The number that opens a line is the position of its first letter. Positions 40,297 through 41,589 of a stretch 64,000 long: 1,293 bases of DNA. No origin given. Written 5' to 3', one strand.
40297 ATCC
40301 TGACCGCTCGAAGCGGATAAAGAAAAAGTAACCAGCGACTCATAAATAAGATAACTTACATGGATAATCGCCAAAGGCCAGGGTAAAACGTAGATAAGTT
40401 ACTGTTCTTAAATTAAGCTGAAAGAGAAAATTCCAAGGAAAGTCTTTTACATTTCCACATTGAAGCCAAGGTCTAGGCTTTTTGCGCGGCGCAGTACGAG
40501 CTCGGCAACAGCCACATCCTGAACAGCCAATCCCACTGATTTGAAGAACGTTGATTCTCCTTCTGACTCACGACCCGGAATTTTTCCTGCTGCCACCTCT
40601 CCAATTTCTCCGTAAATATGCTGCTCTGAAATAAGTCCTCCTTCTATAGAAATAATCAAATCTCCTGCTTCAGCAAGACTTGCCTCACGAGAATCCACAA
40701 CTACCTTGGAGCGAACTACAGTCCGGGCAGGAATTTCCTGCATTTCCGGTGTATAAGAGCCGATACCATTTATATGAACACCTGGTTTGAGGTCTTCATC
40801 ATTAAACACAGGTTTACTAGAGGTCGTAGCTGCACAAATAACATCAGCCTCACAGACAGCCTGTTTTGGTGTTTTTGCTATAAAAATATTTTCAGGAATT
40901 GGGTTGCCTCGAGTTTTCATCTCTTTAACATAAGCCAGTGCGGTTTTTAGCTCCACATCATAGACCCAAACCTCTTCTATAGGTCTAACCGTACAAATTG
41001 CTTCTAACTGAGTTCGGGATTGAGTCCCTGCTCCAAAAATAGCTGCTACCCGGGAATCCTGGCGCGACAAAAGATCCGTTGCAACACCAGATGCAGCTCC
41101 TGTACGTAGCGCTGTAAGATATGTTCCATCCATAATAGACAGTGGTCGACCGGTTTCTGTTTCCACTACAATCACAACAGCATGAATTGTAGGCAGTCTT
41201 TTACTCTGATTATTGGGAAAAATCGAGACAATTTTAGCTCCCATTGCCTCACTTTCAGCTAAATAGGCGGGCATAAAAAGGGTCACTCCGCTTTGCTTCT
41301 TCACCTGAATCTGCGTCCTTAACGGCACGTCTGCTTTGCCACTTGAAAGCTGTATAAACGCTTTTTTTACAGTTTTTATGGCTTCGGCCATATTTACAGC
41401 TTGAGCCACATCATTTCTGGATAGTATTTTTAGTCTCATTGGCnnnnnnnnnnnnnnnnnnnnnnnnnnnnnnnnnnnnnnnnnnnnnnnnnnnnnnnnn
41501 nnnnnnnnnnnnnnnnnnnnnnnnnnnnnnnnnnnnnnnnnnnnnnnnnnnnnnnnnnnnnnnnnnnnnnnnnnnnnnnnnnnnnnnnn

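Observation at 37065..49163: Two secreted tricorn-protease paralogs flank an imino/D-amino-acid uptake and redox module (APC permease-USP fusion, DAO-like FAD oxidase, OCD/mu-crystallin reductase, signal-peptide RidA)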

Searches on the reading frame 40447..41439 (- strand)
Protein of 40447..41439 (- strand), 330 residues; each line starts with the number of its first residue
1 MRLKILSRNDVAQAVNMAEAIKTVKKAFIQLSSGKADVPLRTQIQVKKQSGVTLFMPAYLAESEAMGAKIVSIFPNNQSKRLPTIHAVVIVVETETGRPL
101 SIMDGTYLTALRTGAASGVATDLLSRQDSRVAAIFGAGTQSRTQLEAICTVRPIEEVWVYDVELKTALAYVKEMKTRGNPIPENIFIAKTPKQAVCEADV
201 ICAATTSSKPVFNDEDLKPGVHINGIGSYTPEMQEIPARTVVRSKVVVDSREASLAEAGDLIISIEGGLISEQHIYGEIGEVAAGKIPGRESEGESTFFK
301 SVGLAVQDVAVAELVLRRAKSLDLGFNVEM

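Call 4: search_protein_families(library=pfam, proteins=[window:40447-41439:-])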
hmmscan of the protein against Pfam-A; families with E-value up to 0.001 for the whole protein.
window:40447-41439:- (330 aa): 1 family
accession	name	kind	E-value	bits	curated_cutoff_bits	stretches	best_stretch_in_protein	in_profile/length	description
PF02423.21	OCD_Mu_crystall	-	2e-79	267.3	24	1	5-321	5-312/314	Ornithine cyclodeaminase/mu-crystallin family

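Call 5: search_protein_families(library=ncbifam, proteins=[window:40447-41439:-])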
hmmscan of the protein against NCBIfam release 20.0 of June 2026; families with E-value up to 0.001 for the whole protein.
window:40447-41439:- (330 aa): 13 families
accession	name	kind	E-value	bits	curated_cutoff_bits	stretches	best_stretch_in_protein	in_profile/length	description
NF006379.0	PRK08618.1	equivalog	5.4e-112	374.3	417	1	4-329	2-325/326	ornithine cyclodeaminase family protein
TIGR02371.1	ala_DH_arch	equivalog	1.2e-84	284.2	409.15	1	5-330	4-324/325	alanine dehydrogenase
NF004793.0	PRK06141.1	equivalog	1.1e-78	264.5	322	1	3-319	1-311/314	bifunctional Delta(1)-pyrroline-2-carboxylate/Delta(1)-piperideine-2-carboxylate reductase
NF006141.0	PRK08291.1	equivalog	2.8e-61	207.3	408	1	2-328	3-328/330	cyclodeaminase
NF005603.0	PRK07340.1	equivalog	1.6e-55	188.6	266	1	2-319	3-303/307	delta(1)-pyrroline-2-carboxylate reductase family protein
TIGR02992.1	ectoine_eutC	equivalog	4.7e-54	183.7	471.65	1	4-326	2-323/326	ectoine utilization protein EutC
NF005296.0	PRK06823.1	equivalog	1.3e-47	162.3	438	1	4-320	2-314/315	ornithine cyclodeaminase family protein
NF045643.1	ImmsucRedBhcD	equivalog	1.4e-47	162.6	500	1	4-329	2-320/321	iminosuccinate reductase BhcD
NF045512.1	PyrPipCarbRedLhpI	equivalog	6e-46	157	400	1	6-317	3-295/298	bifunctional Delta(1)-pyrroline-2-carboxylate/Delta(1)-piperideine-2-carboxylate reductase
TIGR03944.1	dehyd_SbnB_fam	equivalog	1.9e-43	148.7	326.9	1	3-329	1-325/327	2,3-diaminopropionate biosynthesis protein SbnB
NF005762.1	PRK07589.1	equivalog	2.9e-43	148.1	350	1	42-329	43-319/334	ornithine cyclodeaminase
NF005011.0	PRK06407.1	subfamily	3e-31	108.8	337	1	6-319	5-299/302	ornithine cyclodeaminase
NF004848.0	PRK06199.1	subfamily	3e-30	105.6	362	1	55-328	80-370/379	tyramine oxidase subunit B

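Call 6: find_encoding_contigs(protein=window:40447-41439:-, flank=10000, max_places=6)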
Protein window:40447-41439:- (330 aa): 6 contigs read that carry it; 5 places shown.
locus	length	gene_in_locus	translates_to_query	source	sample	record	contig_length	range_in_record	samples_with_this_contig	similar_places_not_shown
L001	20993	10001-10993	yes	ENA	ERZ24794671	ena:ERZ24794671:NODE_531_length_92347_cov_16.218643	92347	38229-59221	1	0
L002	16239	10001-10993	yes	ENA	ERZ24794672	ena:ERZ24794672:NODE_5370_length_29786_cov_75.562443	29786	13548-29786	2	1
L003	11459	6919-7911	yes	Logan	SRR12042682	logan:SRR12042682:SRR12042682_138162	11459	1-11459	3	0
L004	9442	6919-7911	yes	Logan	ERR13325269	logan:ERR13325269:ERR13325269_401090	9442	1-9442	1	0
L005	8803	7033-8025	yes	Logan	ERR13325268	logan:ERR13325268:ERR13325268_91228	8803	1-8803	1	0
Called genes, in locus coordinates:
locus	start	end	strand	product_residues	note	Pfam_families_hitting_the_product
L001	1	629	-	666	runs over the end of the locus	PF05378:Hydant_A_N, PF01968:Hydantoinase_A, PF19278:Hydant_A_C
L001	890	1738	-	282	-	PF13489:Methyltransf_23 (weak), PF13649:Methyltransf_25 (faint), PF08241:Methyltransf_11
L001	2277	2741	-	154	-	PF01042:Ribonuc_L-PSP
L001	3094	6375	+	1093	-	PF26549:Tricorn_N, PF07676:PD40 (weak), PF26549:Tricorn_N (weak), PF26550:Tricorn_2nd, PF07676:PD40, PF14684:Tricorn_C1, PF14685:PDZ_Tricorn, PF03572:Peptidase_S41, +1 more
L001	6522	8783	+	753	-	PF03222:Trp_Tyr_perm (weak), PF03845:Spore_permease (weak), PF13520:AA_permease_2, PF00324:AA_permease, PF00582:Usp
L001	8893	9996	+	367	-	PF01266:DAO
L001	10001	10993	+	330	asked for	PF02423:OCD_Mu_crystall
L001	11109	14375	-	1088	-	PF26549:Tricorn_N, PF25174:Beta-prop_THOC3 (weak), PF26549:Tricorn_N, PF26550:Tricorn_2nd, PF07676:PD40, PF14684:Tricorn_C1, PF14685:PDZ_Tricorn, PF03572:Peptidase_S41, +1 more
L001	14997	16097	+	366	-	PF01381:HTH_3, PF12844:HTH_19, PF13560:HTH_31, PF06114:Peptidase_M78 (weak)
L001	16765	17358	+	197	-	-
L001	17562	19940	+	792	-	PF00512:HisKA, PF02518:HATPase_c, PF13589:HATPase_c_3 (weak), PF14501:HATPase_c_5 (weak)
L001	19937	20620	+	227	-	PF00072:Response_reg, PF00486:Trans_reg_C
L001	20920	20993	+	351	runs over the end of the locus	PF01040:UbiA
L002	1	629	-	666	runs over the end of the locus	PF05378:Hydant_A_N, PF01968:Hydantoinase_A, PF19278:Hydant_A_C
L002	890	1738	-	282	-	PF13489:Methyltransf_23 (weak), PF13649:Methyltransf_25 (faint), PF08241:Methyltransf_11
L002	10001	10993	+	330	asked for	PF02423:OCD_Mu_crystall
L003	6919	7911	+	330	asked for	PF02423:OCD_Mu_crystall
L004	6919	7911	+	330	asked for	PF02423:OCD_Mu_crystall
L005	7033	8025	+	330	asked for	PF02423:OCD_Mu_crystall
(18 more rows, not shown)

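Call 7: search_solved_structures(query=window:40447-41439:-, max_evalue=1e-10)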
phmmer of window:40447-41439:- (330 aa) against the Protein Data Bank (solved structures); distinct sequences matched with E-value up to 1e-10: 13.
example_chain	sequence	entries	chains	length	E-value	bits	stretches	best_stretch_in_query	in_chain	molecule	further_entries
6t3e_A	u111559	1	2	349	2e-87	296.7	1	4-330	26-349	DELTA1-pyrroline-2-carboxylate reductase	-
1omo_A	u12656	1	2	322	7.7e-59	202.9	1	3-328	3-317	alanine dehydrogenase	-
1vll_A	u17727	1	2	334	8.8e-59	202.7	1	3-328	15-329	alanine dehydrogenase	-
4bv8_A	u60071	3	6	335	7.6e-40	140.6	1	33-316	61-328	THIOMORPHOLINE-CARBOXYLATE DEHYDROGENASE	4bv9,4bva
2i99_A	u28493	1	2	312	2.6e-38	135.5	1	28-316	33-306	Mu-crystallin homolog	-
7rbp_A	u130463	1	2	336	8.4e-38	133.8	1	37-316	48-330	Ornithine cyclodeaminase/mu-crystallin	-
6rqa_A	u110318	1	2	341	8.9e-32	114.1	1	5-328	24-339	iminosuccinate reductase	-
5yu0_A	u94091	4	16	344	6.2e-27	98.2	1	5-328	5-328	Lysine cyclodeaminase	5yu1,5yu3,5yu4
5gzi_B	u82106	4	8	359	7.2e-27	98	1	5-328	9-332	Lysine cyclodeaminase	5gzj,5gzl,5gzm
3hdj_A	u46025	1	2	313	7.6e-27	97.9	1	17-319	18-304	Probable ornithine cyclodeaminase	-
4m54_A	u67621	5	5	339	6.5e-24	88.3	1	53-327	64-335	Putative ornithine cyclodeaminase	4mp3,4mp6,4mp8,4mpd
1u7h_A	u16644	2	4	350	2e-23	86.7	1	48-329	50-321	ornithine cyclodeaminase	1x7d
8j1c_A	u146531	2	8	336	3.7e-23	85.8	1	21-316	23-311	Ornithine cyclodeaminase family protein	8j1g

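Call 16: find_homologous_proteins(query=window:40447-41439:-, max_evalue=1e-30)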
Query window:40447-41439:- (330 aa): 6949 proteins with E <= 1e-30 among 8000 candidates; the best 120 are listed.
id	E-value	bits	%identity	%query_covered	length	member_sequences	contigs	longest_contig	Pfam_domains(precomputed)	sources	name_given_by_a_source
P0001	5.8e-196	668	95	100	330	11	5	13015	PF02423.22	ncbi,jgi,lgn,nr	ncbi:MAG: hypothetical protein HQ555_08760 [Candidatus Aminicenantes bacterium]|nr:hypothetical prot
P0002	1.1e-193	660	95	100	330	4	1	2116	PF02423.22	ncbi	-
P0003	2.3e-171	587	83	100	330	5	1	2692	PF02423.22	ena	-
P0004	2.2e-166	571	82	100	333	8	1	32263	PF02423.22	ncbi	-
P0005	1.2e-165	568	80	100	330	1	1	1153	PF02423.22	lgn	-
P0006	2.9e-164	564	77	100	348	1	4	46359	PF02423.22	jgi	jgi:alanine dehydrogenase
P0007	1.5e-163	561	78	100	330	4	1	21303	PF02423.22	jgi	-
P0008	1.7e-163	561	78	100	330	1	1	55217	PF02423.22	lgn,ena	-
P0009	1.9e-163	561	78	100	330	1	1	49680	PF02423.22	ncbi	-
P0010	2.5e-163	561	77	100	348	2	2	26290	PF02423.22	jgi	jgi:ornithine cyclodeaminase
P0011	2.7e-163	561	77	100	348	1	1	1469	PF02423.22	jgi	-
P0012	2.8e-163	561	78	100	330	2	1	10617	PF02423.22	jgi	-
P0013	3.7e-163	560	79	100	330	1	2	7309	PF02423.22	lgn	-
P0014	3.7e-163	560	78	100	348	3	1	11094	PF02423.22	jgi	jgi:ornithine cyclodeaminase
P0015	4.6e-163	560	78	100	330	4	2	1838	PF02423.22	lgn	-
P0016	4.8e-163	560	78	100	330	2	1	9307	PF02423.22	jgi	jgi:ornithine cyclodeaminase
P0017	8.3e-163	559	78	100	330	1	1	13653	PF02423.22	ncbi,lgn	-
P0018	1.4e-162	558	77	100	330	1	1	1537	PF02423.22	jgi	jgi:ornithine cyclodeaminase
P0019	2.0e-162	558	77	100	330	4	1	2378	PF02423.22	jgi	-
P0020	2.9e-162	557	77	100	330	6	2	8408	PF02423.22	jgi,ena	-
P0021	5.5e-162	556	77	100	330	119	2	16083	PF02423.22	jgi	-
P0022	1.9e-161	555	76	100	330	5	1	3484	PF02423.22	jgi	jgi:ornithine cyclodeaminase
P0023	1.2e-160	552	77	100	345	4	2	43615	PF02423.22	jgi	jgi:ornithine cyclodeaminase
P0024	4.3e-160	550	77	100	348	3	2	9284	PF02423.22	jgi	jgi:ornithine cyclodeaminase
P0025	8.1e-160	549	76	100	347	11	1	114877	PF02423.22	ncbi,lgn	-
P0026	1.4e-159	548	74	100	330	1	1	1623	PF02423.22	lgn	-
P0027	1.7e-159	548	76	100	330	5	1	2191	PF02423.22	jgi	-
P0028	1.7e-159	548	76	100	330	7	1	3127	PF02423.22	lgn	-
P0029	3.4e-159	547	76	100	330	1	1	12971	PF02423.22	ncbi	-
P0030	3.4e-159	547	75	100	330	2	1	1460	PF02423.22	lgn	-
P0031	3.9e-159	547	76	100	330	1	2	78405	PF02423.22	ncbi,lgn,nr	ncbi:MAG: hypothetical protein GTO16_05385 [Candidatus Aminicenantes bacterium]|nr:hypothetical prot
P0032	6.8e-159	546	77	100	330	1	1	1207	PF02423.22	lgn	-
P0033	3.7e-158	544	76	100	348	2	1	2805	PF02423.22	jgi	jgi:ornithine cyclodeaminase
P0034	9.8e-158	542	76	100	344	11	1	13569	PF02423.22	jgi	-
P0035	1.0e-157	542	76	100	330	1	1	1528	PF02423.22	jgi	-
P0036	1.9e-157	541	76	100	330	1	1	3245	PF02423.22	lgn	-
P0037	3.2e-157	541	75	100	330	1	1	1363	PF02423.22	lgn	-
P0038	4.8e-157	540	75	100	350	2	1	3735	PF02423.22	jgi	jgi:alanine dehydrogenase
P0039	6.8e-157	540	75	100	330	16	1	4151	PF02423.22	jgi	jgi:alanine dehydrogenase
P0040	8.6e-157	539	75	100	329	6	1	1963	PF02423.22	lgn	-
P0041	8.9e-157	539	74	100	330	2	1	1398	PF02423.22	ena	-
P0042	1.4e-156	539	76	100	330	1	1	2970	PF02423.22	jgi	jgi:alanine dehydrogenase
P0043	1.8e-156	538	76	100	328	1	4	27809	PF02423.22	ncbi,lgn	-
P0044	2.1e-156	538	75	100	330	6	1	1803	PF02423.22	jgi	jgi:alanine dehydrogenase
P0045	9.5e-156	536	73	100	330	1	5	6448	PF02423.22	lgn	-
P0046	2.3e-155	535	74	100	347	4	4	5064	PF02423.22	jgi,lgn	-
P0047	2.4e-155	535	76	100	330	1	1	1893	PF02423.22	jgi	jgi:alanine dehydrogenase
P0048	3.3e-155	534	75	100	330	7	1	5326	PF02423.22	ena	-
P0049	3.7e-155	534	75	100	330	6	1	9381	PF02423.22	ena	-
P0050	5.2e-155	533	75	100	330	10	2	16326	PF02423.22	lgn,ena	-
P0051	1.2e-154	532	75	100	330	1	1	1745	PF02423.22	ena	-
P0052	3.9e-154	531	75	100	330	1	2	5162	PF02423.22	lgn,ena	-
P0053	5.8e-154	530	75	100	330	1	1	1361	PF02423.22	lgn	-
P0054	5.9e-154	530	74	99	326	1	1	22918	PF02423.22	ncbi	-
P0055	6.5e-154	530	74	100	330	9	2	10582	PF02423.22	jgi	jgi:alanine dehydrogenase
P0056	7.7e-154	530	75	100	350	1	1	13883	PF02423.22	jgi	jgi:alanine dehydrogenase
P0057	1.0e-153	529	75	100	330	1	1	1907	PF02423.22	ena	-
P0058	1.5e-153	529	74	100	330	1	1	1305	PF02423.22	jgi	-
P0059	1.7e-153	528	75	100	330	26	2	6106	PF02423.22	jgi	jgi:alanine dehydrogenase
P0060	2.2e-153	528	72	100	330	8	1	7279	PF02423.22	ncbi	-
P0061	2.7e-153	528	75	100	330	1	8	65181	PF02423.22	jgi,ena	-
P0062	3.0e-153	528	75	100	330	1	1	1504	PF02423.22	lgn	-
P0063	3.0e-153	528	76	100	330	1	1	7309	PF02423.22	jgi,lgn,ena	-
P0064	4.5e-153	527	74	100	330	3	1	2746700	PF02423.22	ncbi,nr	ncbi:MAG: hypothetical protein JSV46_02215 [Candidatus Aminicenantes bacterium]|nr:MAG: hypothetical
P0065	4.7e-153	527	75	100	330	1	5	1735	PF02423.22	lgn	-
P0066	7.1e-153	526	75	100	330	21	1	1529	PF02423.22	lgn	-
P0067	7.1e-153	526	75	100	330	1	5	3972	PF02423.22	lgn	-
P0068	9.6e-153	526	74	100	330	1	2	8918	PF02423.22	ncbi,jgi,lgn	ncbi:MAG: hypothetical protein PVF22_05875 [Candidatus Aminicenantes bacterium]|jgi:ornithine cyclod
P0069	1.0e-152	526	75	100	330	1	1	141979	PF02423.22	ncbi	-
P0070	1.5e-152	525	75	100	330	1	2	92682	PF02423.22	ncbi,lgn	-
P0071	2.0e-152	525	72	100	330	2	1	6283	PF02423.22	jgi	jgi:alanine dehydrogenase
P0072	2.8e-152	524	74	100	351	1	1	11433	PF02423.22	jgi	jgi:alanine dehydrogenase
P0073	5.9e-152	523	73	100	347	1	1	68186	PF02423.22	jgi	jgi:alanine dehydrogenase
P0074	1.5e-151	522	73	100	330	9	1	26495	PF02423.22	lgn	-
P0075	8.7e-151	520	73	100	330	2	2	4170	PF02423.22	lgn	-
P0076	1.9e-149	515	71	100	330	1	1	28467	PF02423.22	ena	-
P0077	5.6e-147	507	69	100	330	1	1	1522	PF02423.22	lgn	-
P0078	3.5e-146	504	69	100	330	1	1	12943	PF02423.22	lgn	-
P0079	1.5e-145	502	71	100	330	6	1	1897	PF02423.22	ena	-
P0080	5.1e-144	497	68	100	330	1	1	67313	PF02423.22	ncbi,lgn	ncbi:MAG: ornithine cyclodeaminase family protein [Candidatus Aminicenantaceae bacterium]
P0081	2.2e-143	495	70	100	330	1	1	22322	PF02423.22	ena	-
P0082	3.8e-143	495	70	100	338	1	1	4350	PF02423.22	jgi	jgi:ornithine cyclodeaminase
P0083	5.4e-143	494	68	100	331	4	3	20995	PF02423.22,PF01488.27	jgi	jgi:alanine dehydrogenase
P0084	2.0e-142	492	70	100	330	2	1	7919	PF02423.22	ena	-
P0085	4.1e-142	491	70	100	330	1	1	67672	PF02423.22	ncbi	ncbi:MAG: ornithine cyclodeaminase family protein [Anaerolineae bacterium]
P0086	5.7e-142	491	68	100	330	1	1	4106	PF02423.22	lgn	-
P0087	8.5e-142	490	69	100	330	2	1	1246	PF02423.22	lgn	-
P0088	9.7e-142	490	70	100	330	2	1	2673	PF02423.22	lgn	-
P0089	1.3e-141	489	69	100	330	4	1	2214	PF02423.22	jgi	jgi:alanine dehydrogenase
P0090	1.4e-141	489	70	100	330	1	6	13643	PF02423.22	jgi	jgi:alanine dehydrogenase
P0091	1.5e-141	489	71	100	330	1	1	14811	PF02423.22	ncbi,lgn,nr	ncbi:MAG: hypothetical protein JXM73_13490 [Anaerolineae bacterium]|nr:hypothetical protein [Anaerol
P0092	1.9e-141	489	70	100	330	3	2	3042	PF02423.22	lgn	-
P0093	2.0e-141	489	72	100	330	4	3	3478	PF02423.22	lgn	-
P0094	2.2e-141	489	68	100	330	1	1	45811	PF02423.22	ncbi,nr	ncbi:MAG: hypothetical protein M8467_01055 [Anaerolineae bacterium]|nr:hypothetical protein [Anaerol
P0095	2.5e-141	489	70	100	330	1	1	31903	PF02423.22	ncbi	-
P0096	2.7e-141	488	70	100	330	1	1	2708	PF02423.22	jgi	jgi:alanine dehydrogenase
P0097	2.8e-141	488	70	99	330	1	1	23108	PF02423.22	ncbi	-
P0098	2.8e-141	488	68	100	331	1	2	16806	PF02423.22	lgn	-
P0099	2.9e-141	488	70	99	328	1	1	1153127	PF02423.22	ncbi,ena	-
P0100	3.5e-141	488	70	100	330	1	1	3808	PF02423.22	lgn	-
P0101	3.5e-141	488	69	100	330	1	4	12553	PF02423.22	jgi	jgi:alanine dehydrogenase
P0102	4.1e-141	488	67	100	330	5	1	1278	PF02423.22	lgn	-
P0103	4.6e-141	488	69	100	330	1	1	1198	PF02423.22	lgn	-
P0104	4.9e-141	488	69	100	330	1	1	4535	PF02423.22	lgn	-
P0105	6.0e-141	487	69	100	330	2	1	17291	PF02423.22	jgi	jgi:alanine dehydrogenase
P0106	6.6e-141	487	68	100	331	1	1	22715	PF02423.22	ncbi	-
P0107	6.8e-141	487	69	100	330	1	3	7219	PF02423.22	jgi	jgi:alanine dehydrogenase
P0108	7.5e-141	487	68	100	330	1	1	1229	PF02423.22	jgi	jgi:alanine dehydrogenase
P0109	7.8e-141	487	70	100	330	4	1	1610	PF02423.22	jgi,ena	jgi:alanine dehydrogenase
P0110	8.5e-141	487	69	100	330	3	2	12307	PF02423.22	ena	-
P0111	8.7e-141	487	69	100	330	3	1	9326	PF02423.22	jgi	-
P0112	9.1e-141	487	70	100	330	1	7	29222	PF02423.22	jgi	jgi:alanine dehydrogenase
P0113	1.4e-140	486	71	100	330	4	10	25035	PF02423.22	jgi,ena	jgi:alanine dehydrogenase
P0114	1.7e-140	486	69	100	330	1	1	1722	PF02423.22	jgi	jgi:ornithine cyclodeaminase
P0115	2.0e-140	486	69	100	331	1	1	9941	PF02423.22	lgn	-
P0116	2.9e-140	485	69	100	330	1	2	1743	PF02423.22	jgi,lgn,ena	-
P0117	4.1e-140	485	68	100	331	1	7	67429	PF02423.22,PF01488.27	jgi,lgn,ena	jgi:alanine dehydrogenase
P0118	4.2e-140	485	69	100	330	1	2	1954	PF02423.22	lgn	-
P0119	4.2e-140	484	70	100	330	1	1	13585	PF02423.22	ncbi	-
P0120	4.7e-140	484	69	100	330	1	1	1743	PF02423.22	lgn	-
